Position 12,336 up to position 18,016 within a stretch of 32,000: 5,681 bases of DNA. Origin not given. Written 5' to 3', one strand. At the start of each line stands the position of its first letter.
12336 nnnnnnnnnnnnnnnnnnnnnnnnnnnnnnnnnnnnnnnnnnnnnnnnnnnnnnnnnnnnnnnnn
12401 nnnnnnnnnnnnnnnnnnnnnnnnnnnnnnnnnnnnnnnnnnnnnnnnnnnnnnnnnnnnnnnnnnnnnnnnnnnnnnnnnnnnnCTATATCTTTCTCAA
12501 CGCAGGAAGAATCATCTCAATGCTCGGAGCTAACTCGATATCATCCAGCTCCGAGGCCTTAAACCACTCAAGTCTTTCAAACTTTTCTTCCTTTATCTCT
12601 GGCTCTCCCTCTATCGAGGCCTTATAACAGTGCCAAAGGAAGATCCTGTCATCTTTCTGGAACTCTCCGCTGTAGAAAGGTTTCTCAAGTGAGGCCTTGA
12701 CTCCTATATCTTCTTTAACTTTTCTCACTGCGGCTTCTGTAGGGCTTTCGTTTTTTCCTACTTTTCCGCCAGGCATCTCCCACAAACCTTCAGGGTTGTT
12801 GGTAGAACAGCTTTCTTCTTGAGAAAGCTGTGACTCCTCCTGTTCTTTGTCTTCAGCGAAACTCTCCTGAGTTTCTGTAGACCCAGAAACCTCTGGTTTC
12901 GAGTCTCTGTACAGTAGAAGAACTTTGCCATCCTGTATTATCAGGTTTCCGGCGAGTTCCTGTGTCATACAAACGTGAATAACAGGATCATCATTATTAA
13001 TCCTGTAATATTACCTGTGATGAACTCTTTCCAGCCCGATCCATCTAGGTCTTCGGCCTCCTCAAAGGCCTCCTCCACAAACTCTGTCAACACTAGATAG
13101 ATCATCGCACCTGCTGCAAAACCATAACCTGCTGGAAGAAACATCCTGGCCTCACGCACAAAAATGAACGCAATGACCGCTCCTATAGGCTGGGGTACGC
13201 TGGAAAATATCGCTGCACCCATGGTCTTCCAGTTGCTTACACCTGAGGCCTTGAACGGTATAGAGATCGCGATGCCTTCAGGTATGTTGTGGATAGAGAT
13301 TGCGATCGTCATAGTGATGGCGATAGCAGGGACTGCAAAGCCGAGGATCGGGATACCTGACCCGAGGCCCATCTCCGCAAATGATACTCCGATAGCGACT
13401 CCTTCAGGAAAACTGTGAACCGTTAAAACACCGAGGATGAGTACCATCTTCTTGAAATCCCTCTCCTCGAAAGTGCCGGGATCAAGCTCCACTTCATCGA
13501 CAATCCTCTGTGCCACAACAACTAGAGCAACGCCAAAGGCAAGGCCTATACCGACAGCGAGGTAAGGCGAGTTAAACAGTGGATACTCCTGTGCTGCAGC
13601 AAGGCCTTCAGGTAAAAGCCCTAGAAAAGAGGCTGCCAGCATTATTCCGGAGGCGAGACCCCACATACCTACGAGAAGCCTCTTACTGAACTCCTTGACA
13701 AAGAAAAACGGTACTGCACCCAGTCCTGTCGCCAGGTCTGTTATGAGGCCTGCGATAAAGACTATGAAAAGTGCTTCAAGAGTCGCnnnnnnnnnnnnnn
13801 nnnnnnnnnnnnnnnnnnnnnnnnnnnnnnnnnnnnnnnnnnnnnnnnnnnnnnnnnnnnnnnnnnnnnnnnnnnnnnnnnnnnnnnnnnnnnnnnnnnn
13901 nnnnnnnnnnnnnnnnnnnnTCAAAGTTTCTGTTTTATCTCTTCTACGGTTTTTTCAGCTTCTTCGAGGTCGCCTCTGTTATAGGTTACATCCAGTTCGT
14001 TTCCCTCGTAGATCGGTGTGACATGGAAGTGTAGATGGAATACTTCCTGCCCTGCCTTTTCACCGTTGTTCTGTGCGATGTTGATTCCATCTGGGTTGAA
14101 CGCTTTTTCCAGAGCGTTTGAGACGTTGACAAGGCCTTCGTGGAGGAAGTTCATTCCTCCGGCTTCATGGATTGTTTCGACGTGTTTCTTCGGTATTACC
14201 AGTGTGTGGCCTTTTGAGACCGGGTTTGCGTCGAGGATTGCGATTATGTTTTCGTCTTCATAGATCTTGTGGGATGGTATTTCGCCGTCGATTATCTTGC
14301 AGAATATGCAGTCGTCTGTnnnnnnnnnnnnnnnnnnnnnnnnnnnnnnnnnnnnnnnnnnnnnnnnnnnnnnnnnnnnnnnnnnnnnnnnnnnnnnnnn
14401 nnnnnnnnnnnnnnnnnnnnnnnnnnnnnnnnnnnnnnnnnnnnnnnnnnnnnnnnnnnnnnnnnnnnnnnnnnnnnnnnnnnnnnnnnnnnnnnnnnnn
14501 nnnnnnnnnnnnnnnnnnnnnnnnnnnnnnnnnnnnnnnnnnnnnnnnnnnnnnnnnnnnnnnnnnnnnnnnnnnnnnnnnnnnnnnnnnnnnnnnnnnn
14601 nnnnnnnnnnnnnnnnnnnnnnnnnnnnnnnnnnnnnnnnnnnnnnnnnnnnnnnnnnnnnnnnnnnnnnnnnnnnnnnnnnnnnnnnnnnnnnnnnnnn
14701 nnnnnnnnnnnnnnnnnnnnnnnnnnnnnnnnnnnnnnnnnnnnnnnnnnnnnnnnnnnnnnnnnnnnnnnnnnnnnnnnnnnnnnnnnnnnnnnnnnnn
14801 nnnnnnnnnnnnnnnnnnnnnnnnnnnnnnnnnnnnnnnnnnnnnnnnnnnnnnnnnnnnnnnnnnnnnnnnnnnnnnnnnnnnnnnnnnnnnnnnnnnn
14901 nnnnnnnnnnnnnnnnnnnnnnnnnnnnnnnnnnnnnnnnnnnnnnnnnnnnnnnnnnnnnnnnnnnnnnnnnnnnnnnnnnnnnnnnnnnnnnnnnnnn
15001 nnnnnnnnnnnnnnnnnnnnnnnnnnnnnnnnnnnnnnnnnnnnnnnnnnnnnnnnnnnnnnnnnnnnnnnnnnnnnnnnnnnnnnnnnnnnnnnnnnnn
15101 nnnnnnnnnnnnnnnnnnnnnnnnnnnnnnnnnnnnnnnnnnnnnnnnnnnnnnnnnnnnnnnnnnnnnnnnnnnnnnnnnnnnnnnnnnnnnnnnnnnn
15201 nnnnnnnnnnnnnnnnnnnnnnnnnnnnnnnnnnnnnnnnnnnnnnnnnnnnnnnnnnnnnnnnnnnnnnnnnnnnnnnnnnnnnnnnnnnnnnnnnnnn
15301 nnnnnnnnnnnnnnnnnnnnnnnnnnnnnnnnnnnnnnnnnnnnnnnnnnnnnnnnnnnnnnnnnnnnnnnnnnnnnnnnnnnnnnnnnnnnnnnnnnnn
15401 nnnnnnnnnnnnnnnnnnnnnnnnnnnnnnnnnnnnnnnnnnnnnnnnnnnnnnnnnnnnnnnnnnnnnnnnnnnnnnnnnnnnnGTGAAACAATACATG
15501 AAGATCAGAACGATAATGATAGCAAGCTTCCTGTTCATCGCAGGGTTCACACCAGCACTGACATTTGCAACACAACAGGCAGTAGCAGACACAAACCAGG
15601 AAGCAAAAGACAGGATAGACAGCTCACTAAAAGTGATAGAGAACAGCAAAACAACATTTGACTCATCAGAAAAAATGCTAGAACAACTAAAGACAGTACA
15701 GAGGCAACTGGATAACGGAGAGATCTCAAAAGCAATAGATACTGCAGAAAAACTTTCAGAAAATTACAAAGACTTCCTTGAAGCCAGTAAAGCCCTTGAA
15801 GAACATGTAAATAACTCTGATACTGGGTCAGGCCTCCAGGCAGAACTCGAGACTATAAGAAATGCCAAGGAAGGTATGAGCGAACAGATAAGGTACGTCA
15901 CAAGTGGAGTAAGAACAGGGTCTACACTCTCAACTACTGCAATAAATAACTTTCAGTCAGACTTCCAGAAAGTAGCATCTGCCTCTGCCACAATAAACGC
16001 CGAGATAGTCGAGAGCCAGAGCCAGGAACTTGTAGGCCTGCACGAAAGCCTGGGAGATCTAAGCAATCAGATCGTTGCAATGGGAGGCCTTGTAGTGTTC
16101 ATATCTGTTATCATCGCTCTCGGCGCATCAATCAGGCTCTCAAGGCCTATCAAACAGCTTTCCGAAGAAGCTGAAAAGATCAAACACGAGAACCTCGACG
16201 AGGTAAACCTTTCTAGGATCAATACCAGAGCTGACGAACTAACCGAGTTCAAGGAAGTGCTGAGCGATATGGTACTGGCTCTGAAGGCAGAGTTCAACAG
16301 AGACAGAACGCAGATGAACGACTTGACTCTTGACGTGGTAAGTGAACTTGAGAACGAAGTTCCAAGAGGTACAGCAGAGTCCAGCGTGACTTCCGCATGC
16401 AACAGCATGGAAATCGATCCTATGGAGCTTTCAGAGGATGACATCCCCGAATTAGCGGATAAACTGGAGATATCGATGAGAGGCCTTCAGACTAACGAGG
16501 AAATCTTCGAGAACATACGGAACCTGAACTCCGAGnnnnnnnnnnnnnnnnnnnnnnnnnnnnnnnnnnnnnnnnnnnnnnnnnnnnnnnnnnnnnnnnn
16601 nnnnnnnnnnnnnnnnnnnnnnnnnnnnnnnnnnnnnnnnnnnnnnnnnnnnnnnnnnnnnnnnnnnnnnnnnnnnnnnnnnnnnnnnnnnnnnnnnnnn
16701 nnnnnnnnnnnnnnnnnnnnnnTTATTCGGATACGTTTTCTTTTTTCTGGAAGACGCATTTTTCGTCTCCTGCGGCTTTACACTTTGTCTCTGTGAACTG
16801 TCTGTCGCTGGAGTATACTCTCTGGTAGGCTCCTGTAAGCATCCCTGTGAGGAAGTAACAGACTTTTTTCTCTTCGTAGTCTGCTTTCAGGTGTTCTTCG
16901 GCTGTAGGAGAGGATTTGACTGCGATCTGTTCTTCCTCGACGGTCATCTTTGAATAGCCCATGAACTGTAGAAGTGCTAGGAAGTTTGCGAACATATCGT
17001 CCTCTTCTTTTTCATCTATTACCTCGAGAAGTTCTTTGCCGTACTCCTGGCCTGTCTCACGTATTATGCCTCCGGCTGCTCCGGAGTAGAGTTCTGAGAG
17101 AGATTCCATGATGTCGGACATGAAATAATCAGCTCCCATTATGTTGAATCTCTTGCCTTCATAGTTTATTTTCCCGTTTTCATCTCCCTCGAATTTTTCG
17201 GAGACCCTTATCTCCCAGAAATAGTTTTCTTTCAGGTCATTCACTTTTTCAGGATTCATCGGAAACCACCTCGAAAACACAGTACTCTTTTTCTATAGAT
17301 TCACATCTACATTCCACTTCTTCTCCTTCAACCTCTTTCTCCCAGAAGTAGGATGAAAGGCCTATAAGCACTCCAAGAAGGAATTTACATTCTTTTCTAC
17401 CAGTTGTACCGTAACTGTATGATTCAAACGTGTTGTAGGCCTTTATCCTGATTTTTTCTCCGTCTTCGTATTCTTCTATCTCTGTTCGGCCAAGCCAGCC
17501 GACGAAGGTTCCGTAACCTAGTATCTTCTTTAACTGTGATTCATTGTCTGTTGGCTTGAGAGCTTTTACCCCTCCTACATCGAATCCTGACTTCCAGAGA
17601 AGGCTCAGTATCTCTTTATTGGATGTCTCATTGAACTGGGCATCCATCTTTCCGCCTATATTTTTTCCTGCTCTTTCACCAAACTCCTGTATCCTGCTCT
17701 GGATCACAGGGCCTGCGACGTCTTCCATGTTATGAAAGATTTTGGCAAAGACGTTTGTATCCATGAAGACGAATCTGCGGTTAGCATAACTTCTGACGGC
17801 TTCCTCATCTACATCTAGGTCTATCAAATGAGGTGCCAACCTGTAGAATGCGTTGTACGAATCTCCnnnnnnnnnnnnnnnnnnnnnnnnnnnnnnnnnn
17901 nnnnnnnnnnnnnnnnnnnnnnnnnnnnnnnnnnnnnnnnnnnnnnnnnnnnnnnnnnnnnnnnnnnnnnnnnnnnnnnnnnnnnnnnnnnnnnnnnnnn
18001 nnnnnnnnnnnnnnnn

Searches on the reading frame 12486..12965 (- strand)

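Call 76: search_protein_families(library=pfam, proteins=[window:12486-12965:-], max_evalue=0.00001)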
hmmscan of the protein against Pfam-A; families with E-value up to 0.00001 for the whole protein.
window:12486-12965:- (159 aa): 2 families
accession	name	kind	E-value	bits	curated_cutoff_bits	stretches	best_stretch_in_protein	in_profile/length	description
PF00293.34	NUDIX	-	8.2e-15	55.4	21.1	1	47-148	18-126/134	NUDIX domain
PF14815.12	NUDIX_4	-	4.8e-08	33.2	35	1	60-153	25-111/113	NUDIX domain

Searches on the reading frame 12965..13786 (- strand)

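Call 36: search_protein_families(library=pfam, proteins=[window:12965-13786:-], max_evalue=0.1)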
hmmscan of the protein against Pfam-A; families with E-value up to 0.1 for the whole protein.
window:12965-13786:- (273 aa): 1 family
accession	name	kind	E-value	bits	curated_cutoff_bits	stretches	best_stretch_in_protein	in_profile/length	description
PF02535.28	Zip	-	3.5e-19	69.6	35.1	2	113-258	178-308/323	ZIP Zinc transporter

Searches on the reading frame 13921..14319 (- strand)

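Call 36: search_protein_families(library=pfam, proteins=[window:13921-14319:-], max_evalue=0.1)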
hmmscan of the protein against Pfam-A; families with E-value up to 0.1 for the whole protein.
window:13921-14319:- (132 aa): 4 families
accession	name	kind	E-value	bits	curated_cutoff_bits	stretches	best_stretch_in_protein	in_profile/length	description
PF01230.28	HIT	-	5.1e-26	91.6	21.5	1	12-104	2-96/98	HIT domain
PF11969.13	DcpS_C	-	5.6e-17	62.7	24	1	4-101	2-100/114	Scavenger mRNA decapping enzyme C-term binding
PF04677.20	CwfJ_C_1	-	0.022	15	21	1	2-104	12-110/122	Protein similar to CwfJ C-terminus 1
PF06506.16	PrpR_N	-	0.078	13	29.1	0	6-74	89-158/167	Propionate catabolism activator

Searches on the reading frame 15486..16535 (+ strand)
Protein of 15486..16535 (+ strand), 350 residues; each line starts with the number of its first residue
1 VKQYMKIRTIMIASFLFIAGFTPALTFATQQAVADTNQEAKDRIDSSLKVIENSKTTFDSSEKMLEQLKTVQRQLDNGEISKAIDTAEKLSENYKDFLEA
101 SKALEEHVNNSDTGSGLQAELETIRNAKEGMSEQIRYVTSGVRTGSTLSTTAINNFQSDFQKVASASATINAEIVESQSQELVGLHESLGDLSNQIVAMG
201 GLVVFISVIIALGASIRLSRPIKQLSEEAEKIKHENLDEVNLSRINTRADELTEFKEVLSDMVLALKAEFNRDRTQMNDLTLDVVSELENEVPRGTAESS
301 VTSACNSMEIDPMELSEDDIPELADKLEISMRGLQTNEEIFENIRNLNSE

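Call 36: search_protein_families(library=pfam, proteins=[window:15486-16535:+], max_evalue=0.1)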
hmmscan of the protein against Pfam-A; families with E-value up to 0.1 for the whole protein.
window:15486-16535:+ (350 aa): 6 families
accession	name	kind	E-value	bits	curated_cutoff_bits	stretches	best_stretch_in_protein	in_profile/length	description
PF25768.1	TPR_IFT121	-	0.023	15.5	27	0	70-102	15-46/100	IFT121-like, TPR repeats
PF20990.2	DUF2207_C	-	0.025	14.7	33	1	44-233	57-204/247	Predicted membrane protein (DUF2207) C-terminal domain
PF10867.13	DUF2664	-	0.033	15.1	22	1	27-90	23-86/89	Protein of unknown function (DUF2664)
PF05120.17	GvpG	-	0.04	14.5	30.6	0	50-83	19-52/67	Gas vesicle protein G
PF00672.30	HAMP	-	0.044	14.6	25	0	217-252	5-37/53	HAMP domain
PF14276.11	DUF4363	-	0.1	13.1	27.5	0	59-96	9-46/107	Domain of unknown function (DUF4363)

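Call 54: find_homologous_proteins(query=A3, max_evalue=0.001)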
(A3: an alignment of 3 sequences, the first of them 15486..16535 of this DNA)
Query A3 (3 sequences) (350 aa, profile of the alignment): 24 proteins with E <= 0.001 among 8000 candidates.
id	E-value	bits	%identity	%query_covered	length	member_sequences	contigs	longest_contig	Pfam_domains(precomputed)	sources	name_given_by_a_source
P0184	7.3e-179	612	99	99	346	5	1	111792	-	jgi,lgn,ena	-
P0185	1.8e-172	591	59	96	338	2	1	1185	-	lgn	-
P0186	5.8e-167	573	32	98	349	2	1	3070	-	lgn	-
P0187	2.3e-165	568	87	99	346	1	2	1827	-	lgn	-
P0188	4.2e-165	567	59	97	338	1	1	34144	-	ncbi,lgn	-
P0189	3.7e-161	554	82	99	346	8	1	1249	-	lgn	-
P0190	6.4e-160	550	82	98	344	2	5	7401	-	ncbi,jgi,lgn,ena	jgi:nitrogen fixation/metabolism regulation signal transduction histidine kinase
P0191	2.5e-156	538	71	99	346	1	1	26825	-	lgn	-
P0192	5.2e-154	531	73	99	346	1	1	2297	-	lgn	-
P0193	1.2e-151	523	72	99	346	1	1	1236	-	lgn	-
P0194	4.0e-149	515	62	96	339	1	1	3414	-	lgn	-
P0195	5.6e-146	504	71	97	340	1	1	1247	-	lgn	-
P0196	1.5e-143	496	67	99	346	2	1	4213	-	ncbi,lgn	-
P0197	1.1e-129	451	57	98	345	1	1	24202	-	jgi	jgi:nitrogen fixation/metabolism regulation signal transduction histidine kinase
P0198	4.3e-115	403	48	98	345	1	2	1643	-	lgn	-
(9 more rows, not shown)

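Call 57: search_protein_families(library=pfam, alignment_id=A5, max_evalue=0.1)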
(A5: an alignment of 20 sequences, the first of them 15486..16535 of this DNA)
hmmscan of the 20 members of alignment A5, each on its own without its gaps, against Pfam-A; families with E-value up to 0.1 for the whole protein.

A. member 1, window:15486-16535:+ (350 aa): 6 families
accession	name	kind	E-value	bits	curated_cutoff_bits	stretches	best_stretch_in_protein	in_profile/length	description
PF25768.1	TPR_IFT121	-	0.023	15.5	27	0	70-102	15-46/100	IFT121-like, TPR repeats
PF20990.2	DUF2207_C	-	0.025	14.7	33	1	44-233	57-204/247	Predicted membrane protein (DUF2207) C-terminal domain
PF10867.13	DUF2664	-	0.033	15.1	22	1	27-90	23-86/89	Protein of unknown function (DUF2664)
PF05120.17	GvpG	-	0.04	14.5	30.6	0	50-83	19-52/67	Gas vesicle protein G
PF00672.30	HAMP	-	0.044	14.6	25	0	217-252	5-37/53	HAMP domain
PF14276.11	DUF4363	-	0.1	13.1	27.5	0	59-96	9-46/107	Domain of unknown function (DUF4363)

B. families by the number of members that match (of 20 scanned): 36 families (the first 25 are shown)
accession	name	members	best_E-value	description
PF00672.30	HAMP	7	0.00067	HAMP domain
PF05714.16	PFam54_60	5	0.0081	Borrelia Bbcrasp-1 domain containing protein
PF06011.17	TRP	4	0.0011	Transient receptor potential (TRP) ion channel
PF12729.13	4HB_MCP_1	2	0.00058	Four helix bundle sensory module for signal transduction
PF03938.19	OmpH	2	0.0047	Outer membrane protein (OmpH-like)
PF17933.6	TetR_C_25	2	0.047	Tetracyclin repressor-like, C-terminal domain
PF13382.11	Adenine_deam_C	1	0.00051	Adenine deaminase C-terminal domain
PF01972.22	SDH_protease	1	0.0013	ClpP-like SDH-type serine proteinase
PF21774.3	NagJ_C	1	0.0021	Hyaluronidase post-catalytic domain-like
PF10368.14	YkyA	1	0.0059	Putative cell-wall binding lipoprotein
PF11155.13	DUF2935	1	0.011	Domain of unknown function (DUF2935)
PF20332.3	DUF6627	1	0.012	Family of unknown function (DUF6627)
PF14257.11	DUF4349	1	0.013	Domain of unknown function (DUF4349)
PF02758.22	PYRIN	1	0.021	PAAD/DAPIN/Pyrin domain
PF25768.1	TPR_IFT121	1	0.023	IFT121-like, TPR repeats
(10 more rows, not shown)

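Call 81: predict_structure(alignment_id=A6)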
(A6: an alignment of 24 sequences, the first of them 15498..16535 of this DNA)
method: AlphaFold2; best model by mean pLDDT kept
length: 346 residues; sequences in the alignment: 24
mean_pLDDT: 78.3   pTM: 0.46
mean pLDDT of the five models: 78.3, 71.4, 65.3, 61.6, 58.6
residues with pLDDT >= 90: 43; 70-90: 233; 50-70: 65; < 50: 5
segments of 3 or more residues with pLDDT < 50: 267-270
pLDDT, mean of each block of 10 residues (from residue 1): 64 69 71 77 85 90 91 90 92 91 77 84 89 86 81 89 86 76 70 73 74 73 71 70 67 70 52 76 79 76 82 85 78 81 70
secondary structure, 60 per line:
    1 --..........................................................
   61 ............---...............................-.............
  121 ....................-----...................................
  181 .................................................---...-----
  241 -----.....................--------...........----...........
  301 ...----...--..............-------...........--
elements in order: H3-72 H76-106 H108-140 H146-229 H246-266 H275-285 H290-303 H313-326 H334-344

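Call 83: fold_search(model_id=the predicted structure, library=pdb)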
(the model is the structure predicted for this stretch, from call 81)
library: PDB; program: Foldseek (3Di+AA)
matches with E <= 10: 267; with E <= 0.001: 0
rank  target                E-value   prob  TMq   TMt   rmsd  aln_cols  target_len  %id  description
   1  5jgp                  7.2e-02  0.98  0.27  0.37  10.5       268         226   12  Crystal structure of the nitrate/nitrite sensor NarQ fragment bound with iodide ions (released 2017-05-31)
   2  7jh6_A                1.5e-01  1.00  0.34  0.60   4.8       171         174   10  De novo designed two-domain di-Zn(II) and porphyrin-binding protein (released 2020-12-09)
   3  5jef_A                2.8e-01  0.91  0.25  0.35  11.0       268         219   11  Fragment of nitrate/nitrite sensor histidine kinase NarQ (WT) in asymmetric holo state (released 2017-05-31)
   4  5jef_B                2.8e-01  0.91  0.27  0.37   9.9       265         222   12  Fragment of nitrate/nitrite sensor histidine kinase NarQ (WT) in asymmetric holo state (released 2017-05-31)
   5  5iji                  3.6e-01  0.98  0.34  0.47   9.7       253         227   13  Fragment of nitrate/nitrite sensor histidine kinase NarQ (WT) in symmetric holo state (released 2017-05-31)
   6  8c5v_I                4.1e-01  0.98  0.50  0.36  12.1       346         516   13  Chemotaxis core signalling unit from E protein lysed E. coli cells (released 2023-09-13)
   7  6s1a_A                4.3e-01  0.96  0.23  0.49   6.8       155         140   15  Ligand binding domain of the P. putida receptor PcaY_PP (released 2020-10-21)
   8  5i6j                  4.3e-01  0.33  0.25  0.21  43.2       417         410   13  Crystal Structure of SRGAP2 F-BARx (released 2017-03-08)
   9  6s37_A                4.5e-01  0.99  0.26  0.59   7.4       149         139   11  Ligand binding domain of the P. putida receptor PcaY_PP in complex with salicylic acid (released 2020-10-21)
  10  6s33_B                4.9e-01  0.99  0.27  0.65   6.8       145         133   12  Ligand binding domain of the P. putida receptor PcaY_PP in complex with Protocatechuate (released 2020-10-21)
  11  6yue                  5.4e-01  0.75  0.25  0.34  10.3       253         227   12  Fragment of nitrate/nitrite sensor histidine kinase NarQ (R50S variant) (released 2020-05-06)
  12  6s3b_B                7.4e-01  0.99  0.31  0.70   3.5       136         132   11  Ligand binding domain of the P. putida receptor PcaY_PP in complex with benzoate (released 2020-10-21)
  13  6s18_B                7.4e-01  0.99  0.27  0.64   6.9       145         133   12  Ligand binding domain of the P. putida receptor PcaY_PP in complex with glycerol (released 2020-10-21)
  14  1h6g_A                7.4e-01  0.41  0.22  0.28  40.0       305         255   11  alpha-catenin M-domain (released 2001-08-07)
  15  6s18_A                8.1e-01  0.89  0.24  0.48   6.8       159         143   12  Ligand binding domain of the P. putida receptor PcaY_PP in complex with glycerol (released 2020-10-21)
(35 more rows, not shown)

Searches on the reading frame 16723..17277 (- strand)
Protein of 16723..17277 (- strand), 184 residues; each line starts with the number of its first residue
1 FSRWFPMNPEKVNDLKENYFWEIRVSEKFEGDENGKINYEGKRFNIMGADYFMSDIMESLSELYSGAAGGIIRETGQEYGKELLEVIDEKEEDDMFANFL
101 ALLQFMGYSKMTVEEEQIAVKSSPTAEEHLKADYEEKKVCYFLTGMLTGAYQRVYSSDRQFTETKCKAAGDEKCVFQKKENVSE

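Call 36: search_protein_families(library=pfam, proteins=[window:16723-17277:-], max_evalue=0.1)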
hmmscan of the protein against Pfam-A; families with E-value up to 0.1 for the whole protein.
window:16723-17277:- (184 aa): 1 family
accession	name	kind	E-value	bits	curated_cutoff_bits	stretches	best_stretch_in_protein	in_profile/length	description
PF02830.23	V4R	-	1.3e-10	41.7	31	1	133-177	15-59/62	V4R domain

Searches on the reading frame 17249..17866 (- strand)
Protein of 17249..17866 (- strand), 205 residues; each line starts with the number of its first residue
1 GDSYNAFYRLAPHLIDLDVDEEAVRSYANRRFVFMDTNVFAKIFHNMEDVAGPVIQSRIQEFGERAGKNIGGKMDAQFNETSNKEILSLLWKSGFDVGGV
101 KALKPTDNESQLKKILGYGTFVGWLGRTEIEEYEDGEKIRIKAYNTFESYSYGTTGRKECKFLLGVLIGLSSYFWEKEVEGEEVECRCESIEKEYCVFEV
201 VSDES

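Call 36: search_protein_families(library=pfam, proteins=[window:17249-17866:-], max_evalue=0.1)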
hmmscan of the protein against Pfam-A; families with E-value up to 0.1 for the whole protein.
window:17249-17866:- (205 aa): 2 families
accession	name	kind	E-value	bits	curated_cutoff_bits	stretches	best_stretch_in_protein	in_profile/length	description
PF02830.23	V4R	-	1.8e-06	28.4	31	1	140-200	2-60/62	V4R domain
PF11638.13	DnaA_N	-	0.091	12.9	24.6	0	110-147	9-46/65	DnaA N-terminal domain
